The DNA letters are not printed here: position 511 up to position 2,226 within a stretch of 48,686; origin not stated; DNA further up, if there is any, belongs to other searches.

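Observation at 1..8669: Candidate non-NRPS, carrier-protein-dependent acyl-transfer and export locus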

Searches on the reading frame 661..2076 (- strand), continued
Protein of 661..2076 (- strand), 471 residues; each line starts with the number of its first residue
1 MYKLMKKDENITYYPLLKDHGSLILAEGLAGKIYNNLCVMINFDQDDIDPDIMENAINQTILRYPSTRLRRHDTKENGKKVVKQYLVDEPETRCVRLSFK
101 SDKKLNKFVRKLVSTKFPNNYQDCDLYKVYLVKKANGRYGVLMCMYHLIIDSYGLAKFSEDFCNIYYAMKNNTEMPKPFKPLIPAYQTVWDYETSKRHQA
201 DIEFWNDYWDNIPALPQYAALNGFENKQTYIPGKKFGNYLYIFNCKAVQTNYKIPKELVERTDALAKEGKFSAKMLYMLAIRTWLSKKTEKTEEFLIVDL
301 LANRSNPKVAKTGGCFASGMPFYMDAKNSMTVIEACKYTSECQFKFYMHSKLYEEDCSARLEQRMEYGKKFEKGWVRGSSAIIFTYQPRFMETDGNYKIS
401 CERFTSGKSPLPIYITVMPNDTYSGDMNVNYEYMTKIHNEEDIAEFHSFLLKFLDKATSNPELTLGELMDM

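Call 81: fold_search(model_id=the predicted structure, library=pdb)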
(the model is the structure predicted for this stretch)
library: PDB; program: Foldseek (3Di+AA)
matches with E <= 10: 829; with E <= 0.001: 278
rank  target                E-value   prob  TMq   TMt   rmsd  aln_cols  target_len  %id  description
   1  6mfw                  6.7e-29  1.00  0.75  0.32   4.5       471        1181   14  Crystal structure of a 4-domain construct of LgrA in the substrate donation state (released 2019-11-20)
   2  9meh                  8.0e-29  1.00  0.74  0.21   4.8       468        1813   14  Crystal structure of the dimodular LgrA after protein ligation (released 2025-03-05)
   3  9be3_A                1.7e-28  1.00  0.75  0.22   4.8       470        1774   15  The pre-condensation state of the dimodular NRPS protein LgrA (released 2024-11-20)
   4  8f7f                  1.8e-28  1.00  0.69  0.74   5.2       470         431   14  The condensation domain of surfactin A synthetase C in space group P43212 (released 2023-11-22)
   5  2jgp                  2.4e-28  1.00  0.65  0.60   5.7       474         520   17  Structure of the TycC5-6 PCP-C bidomain of the tyrocidine synthetase TycC (released 2007-10-30)
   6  6mfx                  4.1e-28  1.00  0.76  0.32   4.7       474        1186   14  Crystal structure of a 4-domain construct of a mutant of LgrA in the substrate donation state (released 2019-11-20)
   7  6mg0_B                5.8e-28  1.00  0.76  0.23   4.7       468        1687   14  Crystal structure of a 5-domain construct of LgrA in the thiolation state (released 2019-11-20)
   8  9bfd_B                6.9e-28  1.00  0.70  0.34   5.2       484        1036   15  Tyrocidine synthetase modules 1 and 2 crosslinked in the condensation state, complex A (released 2024-10-09)
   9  8f7h                  2.4e-27  1.00  0.68  0.74   5.3       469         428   14  The condensation domain of surfactin A synthetase C variant 18b in space group P212121 (released 2023-11-22)
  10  9be4_A                2.5e-27  1.00  0.75  0.22   4.6       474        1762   14  The post-condensation state of the dimodular NRPS protein LgrA (released 2024-11-20)
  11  8f7g                  2.7e-27  1.00  0.69  0.75   5.3       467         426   15  The condensation domain of surfactin A synthetase C in space group P212121 (released 2023-11-22)
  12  9be4_B                2.8e-27  1.00  0.75  0.22   4.8       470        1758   14  The post-condensation state of the dimodular NRPS protein LgrA (released 2024-11-20)
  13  5u89_A                3.6e-27  1.00  0.67  0.33   6.0       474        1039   16  Crystal structure of a cross-module fragment from the dimodular NRPS DhbF (released 2017-05-10)
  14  6mg0_A                3.8e-27  1.00  0.74  0.23   4.5       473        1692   15  Crystal structure of a 5-domain construct of LgrA in the thiolation state (released 2019-11-20)
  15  9be3_B                4.2e-27  1.00  0.76  0.22   4.6       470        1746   14  The pre-condensation state of the dimodular NRPS protein LgrA (released 2024-11-20)
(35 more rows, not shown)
